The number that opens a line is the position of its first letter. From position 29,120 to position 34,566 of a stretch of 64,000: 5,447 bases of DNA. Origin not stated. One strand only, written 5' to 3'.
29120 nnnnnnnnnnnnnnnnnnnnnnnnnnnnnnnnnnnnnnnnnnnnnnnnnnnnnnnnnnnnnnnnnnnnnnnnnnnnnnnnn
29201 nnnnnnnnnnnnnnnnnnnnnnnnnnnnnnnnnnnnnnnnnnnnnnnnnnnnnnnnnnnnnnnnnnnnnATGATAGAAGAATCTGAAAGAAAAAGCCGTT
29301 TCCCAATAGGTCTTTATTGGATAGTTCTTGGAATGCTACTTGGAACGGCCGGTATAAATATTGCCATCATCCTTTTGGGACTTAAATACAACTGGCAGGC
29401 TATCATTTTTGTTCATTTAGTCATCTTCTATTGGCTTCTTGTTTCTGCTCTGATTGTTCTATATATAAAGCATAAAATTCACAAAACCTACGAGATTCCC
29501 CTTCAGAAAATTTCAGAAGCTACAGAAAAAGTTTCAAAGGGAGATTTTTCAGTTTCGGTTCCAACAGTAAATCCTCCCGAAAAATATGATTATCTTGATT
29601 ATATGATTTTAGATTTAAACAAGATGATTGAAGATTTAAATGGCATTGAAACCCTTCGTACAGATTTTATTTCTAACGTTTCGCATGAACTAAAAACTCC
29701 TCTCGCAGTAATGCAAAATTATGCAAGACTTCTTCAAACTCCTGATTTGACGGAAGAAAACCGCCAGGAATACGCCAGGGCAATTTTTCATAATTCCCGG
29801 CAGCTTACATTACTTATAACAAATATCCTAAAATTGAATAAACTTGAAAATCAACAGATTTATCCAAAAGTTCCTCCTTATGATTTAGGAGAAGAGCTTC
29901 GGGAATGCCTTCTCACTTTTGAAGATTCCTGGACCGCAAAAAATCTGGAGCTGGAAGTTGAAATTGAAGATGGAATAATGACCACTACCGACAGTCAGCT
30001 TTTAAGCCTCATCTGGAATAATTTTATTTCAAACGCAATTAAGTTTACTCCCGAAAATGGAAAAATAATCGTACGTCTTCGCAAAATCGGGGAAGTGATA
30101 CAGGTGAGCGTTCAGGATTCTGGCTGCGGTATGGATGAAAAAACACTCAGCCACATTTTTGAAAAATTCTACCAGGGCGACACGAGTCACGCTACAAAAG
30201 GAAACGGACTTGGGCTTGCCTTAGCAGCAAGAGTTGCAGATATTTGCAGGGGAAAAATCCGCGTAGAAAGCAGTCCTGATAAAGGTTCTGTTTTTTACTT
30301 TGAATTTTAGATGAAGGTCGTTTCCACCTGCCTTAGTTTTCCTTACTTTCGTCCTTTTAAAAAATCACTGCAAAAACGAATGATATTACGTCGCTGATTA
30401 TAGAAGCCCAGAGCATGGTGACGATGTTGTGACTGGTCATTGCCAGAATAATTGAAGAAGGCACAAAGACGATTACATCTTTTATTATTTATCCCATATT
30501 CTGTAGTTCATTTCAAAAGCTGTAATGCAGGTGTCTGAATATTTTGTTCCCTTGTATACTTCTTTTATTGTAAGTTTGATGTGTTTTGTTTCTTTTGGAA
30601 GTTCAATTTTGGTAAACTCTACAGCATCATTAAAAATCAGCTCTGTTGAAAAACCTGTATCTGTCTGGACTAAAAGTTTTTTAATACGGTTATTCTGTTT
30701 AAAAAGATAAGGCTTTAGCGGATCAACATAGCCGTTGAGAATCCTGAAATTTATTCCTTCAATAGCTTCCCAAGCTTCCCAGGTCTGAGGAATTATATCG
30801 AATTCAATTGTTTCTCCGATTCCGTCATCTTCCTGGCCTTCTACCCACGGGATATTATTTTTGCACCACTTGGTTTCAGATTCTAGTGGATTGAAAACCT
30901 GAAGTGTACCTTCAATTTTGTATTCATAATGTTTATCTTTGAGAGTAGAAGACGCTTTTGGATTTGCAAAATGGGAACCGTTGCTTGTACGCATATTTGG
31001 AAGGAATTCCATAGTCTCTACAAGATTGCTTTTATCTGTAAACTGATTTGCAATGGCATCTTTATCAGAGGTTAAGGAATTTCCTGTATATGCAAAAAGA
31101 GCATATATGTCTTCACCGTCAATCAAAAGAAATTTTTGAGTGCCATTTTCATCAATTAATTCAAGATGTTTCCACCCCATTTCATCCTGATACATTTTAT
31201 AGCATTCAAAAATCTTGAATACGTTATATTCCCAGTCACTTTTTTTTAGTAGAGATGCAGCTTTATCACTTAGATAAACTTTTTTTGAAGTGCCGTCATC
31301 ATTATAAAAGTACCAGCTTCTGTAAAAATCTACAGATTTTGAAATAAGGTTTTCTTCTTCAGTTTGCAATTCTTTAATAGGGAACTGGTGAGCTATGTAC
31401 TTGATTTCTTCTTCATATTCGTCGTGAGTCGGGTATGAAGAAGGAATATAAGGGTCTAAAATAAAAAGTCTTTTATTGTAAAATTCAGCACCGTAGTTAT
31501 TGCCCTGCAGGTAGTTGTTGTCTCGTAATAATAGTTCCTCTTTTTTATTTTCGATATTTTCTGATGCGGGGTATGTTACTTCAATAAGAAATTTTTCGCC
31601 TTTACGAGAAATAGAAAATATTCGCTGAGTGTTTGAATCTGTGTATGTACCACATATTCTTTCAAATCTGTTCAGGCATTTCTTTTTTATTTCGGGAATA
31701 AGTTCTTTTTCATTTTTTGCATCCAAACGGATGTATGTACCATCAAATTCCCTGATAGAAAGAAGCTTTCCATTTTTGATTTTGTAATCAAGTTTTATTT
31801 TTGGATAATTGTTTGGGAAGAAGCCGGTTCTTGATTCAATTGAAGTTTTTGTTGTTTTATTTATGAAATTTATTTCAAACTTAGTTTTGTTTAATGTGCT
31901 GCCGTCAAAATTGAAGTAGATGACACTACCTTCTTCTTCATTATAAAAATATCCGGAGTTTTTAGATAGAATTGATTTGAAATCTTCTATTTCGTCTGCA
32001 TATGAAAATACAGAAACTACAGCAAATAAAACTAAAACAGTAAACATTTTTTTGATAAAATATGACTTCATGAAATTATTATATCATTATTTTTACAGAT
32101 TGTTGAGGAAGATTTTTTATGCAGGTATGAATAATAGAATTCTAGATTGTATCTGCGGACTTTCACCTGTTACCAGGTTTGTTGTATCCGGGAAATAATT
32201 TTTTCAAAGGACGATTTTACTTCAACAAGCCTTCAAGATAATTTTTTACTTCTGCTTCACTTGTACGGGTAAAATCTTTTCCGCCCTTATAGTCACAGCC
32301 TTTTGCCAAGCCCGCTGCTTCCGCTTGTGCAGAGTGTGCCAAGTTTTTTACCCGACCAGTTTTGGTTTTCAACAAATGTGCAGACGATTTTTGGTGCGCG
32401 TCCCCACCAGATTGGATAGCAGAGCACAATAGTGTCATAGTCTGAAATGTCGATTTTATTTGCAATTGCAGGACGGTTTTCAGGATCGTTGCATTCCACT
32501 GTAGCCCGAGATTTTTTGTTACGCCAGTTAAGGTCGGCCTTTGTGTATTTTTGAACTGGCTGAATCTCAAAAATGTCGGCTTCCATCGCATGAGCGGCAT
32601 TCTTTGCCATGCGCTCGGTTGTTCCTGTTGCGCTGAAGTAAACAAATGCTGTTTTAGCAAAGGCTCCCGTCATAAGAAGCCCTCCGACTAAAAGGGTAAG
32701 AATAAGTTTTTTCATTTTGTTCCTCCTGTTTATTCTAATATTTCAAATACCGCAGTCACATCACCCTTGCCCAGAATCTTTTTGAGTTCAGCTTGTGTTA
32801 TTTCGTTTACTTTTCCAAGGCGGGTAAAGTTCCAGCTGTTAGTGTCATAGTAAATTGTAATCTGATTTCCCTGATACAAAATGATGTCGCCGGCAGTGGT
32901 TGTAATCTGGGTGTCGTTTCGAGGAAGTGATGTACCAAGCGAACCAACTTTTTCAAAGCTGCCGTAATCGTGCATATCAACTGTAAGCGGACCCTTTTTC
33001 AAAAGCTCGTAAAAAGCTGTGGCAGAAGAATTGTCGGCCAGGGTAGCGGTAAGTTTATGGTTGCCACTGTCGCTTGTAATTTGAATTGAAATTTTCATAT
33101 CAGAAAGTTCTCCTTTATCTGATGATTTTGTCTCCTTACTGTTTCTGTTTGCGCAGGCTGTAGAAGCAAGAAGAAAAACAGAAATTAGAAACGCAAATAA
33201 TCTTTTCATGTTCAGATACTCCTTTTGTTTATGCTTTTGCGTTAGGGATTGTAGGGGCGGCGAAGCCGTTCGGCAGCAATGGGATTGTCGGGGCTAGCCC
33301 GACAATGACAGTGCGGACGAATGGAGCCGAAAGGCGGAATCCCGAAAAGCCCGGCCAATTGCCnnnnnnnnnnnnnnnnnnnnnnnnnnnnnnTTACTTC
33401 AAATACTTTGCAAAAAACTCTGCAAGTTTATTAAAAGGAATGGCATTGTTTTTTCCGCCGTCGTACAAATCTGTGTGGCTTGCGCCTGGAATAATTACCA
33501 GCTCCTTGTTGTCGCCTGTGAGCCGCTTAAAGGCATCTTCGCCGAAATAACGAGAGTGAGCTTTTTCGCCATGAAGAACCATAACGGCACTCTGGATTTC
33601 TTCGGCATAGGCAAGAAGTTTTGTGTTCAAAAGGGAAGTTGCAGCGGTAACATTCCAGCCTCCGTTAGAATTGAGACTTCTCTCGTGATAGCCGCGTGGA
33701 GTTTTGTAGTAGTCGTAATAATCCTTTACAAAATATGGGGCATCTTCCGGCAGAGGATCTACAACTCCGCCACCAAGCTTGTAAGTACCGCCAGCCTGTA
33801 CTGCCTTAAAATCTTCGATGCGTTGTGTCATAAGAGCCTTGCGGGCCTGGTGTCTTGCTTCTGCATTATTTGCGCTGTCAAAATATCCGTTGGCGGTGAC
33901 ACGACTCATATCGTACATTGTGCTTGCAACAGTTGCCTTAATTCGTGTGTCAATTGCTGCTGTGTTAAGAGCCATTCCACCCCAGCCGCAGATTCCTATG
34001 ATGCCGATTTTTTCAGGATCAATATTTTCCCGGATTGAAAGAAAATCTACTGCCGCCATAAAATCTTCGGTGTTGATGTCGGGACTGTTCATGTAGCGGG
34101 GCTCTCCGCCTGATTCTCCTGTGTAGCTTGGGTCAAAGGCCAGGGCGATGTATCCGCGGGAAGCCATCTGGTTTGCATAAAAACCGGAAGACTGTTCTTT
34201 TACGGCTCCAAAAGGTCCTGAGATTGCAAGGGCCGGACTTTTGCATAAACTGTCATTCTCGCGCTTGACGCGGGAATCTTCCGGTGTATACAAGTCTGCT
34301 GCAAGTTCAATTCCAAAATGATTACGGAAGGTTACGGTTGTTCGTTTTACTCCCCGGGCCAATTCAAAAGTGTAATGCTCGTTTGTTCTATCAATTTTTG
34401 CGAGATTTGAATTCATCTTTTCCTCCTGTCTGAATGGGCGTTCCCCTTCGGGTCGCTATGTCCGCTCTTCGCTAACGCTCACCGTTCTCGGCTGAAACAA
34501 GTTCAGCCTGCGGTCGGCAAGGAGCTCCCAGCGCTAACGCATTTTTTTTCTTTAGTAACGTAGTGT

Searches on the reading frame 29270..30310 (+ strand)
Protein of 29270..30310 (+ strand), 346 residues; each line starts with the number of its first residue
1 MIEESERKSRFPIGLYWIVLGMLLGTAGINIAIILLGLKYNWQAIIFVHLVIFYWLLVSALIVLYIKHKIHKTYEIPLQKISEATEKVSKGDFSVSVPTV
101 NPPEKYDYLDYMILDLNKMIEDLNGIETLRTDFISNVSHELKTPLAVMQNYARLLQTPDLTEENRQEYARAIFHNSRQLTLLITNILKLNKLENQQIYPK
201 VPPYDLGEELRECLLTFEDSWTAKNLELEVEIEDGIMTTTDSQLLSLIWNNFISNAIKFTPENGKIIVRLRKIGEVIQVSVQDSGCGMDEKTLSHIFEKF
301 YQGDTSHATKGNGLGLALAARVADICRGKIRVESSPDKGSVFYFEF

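Call 10: search_protein_families(library=pfam, proteins=[window:29270-30310:+], max_evalue=0.001)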
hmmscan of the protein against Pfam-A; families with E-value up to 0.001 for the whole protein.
window:29270-30310:+ (346 aa): 3 families
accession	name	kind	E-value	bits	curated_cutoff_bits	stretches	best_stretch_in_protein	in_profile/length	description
PF02518.31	HATPase_c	-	1.1e-25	90.6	26.4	1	241-345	2-106/111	Histidine kinase-, DNA gyrase B-, and HSP90-like ATPase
PF00512.31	HisKA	-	3.6e-15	56.2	26.9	1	130-194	2-65/66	His Kinase A (phospho-acceptor) domain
PF13581.12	HATPase_c_2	-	0.00062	20.2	27.4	1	253-326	40-112/127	Histidine kinase-like ATPase domain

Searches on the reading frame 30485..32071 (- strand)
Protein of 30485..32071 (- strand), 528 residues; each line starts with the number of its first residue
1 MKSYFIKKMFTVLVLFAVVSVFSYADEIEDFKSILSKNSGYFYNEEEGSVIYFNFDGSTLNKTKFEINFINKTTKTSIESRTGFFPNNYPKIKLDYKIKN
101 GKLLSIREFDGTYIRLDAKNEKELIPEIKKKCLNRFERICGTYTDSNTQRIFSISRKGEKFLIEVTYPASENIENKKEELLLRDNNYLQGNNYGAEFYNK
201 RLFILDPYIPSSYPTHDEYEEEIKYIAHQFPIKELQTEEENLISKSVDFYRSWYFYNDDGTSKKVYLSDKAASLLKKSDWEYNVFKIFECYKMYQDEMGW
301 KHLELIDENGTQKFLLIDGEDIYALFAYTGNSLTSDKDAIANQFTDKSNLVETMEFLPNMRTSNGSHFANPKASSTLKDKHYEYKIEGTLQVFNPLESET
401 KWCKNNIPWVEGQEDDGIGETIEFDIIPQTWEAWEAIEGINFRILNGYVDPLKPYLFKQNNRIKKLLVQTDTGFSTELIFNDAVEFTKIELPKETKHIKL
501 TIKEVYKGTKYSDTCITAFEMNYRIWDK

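Call 10: search_protein_families(library=pfam, proteins=[window:30485-32071:-], max_evalue=0.001)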
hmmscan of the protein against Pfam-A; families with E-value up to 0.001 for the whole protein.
window:30485-32071:- (528 aa): 1 family
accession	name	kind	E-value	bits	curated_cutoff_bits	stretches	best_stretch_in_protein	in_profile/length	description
PF25302.1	NADase_transloc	-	1.3e-16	61.5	27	1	406-518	35-142/146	NAD glycohydrolase translocation F5/8 type C domain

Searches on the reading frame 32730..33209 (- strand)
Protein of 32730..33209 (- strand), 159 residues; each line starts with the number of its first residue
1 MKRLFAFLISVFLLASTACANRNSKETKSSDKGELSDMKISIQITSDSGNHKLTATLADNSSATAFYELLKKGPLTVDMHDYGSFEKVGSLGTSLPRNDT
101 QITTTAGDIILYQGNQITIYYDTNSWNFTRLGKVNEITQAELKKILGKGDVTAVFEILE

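Call 10: search_protein_families(library=pfam, proteins=[window:32730-33209:-], max_evalue=0.001)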
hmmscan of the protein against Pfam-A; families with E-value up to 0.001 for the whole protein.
window:32730-33209:- (159 aa): 1 family
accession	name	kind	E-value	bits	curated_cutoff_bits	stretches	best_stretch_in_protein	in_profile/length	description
PF18050.6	Cyclophil_like2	-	1.5e-25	89.9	22.7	1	48-156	3-115/115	Cyclophilin-like family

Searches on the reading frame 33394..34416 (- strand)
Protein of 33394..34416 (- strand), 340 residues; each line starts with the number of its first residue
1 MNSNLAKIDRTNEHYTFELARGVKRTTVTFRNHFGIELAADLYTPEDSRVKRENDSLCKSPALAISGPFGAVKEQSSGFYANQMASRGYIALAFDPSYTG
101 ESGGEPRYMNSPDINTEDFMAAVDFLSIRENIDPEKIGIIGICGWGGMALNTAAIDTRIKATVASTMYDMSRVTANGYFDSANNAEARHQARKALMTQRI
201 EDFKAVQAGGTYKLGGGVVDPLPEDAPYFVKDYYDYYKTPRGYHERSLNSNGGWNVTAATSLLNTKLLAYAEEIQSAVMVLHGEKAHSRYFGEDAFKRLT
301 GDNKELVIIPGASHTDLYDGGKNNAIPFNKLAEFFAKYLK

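Call 10: search_protein_families(library=pfam, proteins=[window:33394-34416:-], max_evalue=0.001)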
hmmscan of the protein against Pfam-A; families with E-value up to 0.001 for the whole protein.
window:33394-34416:- (340 aa): 5 families
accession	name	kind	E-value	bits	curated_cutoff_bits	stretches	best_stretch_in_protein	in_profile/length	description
PF02129.25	Peptidase_S15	-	1.8e-08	34.8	23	1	35-200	2-164/262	X-Pro dipeptidyl-peptidase (S15 family)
PF01738.24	DLH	-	2.3e-06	27.8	21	1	82-164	35-126/217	Dienelactone hydrolase family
PF00326.27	Peptidase_S9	-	6e-06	26.3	22.6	1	81-155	7-83/213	Prolyl oligopeptidase family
PF12740.14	PETase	-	7.2e-05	22.8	28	1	62-172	56-162/263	PET hydrolase-like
PF12146.15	Hydrolase_4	-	0.00016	21.5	27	0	81-316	24-234/239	Serine aminopeptidase, S33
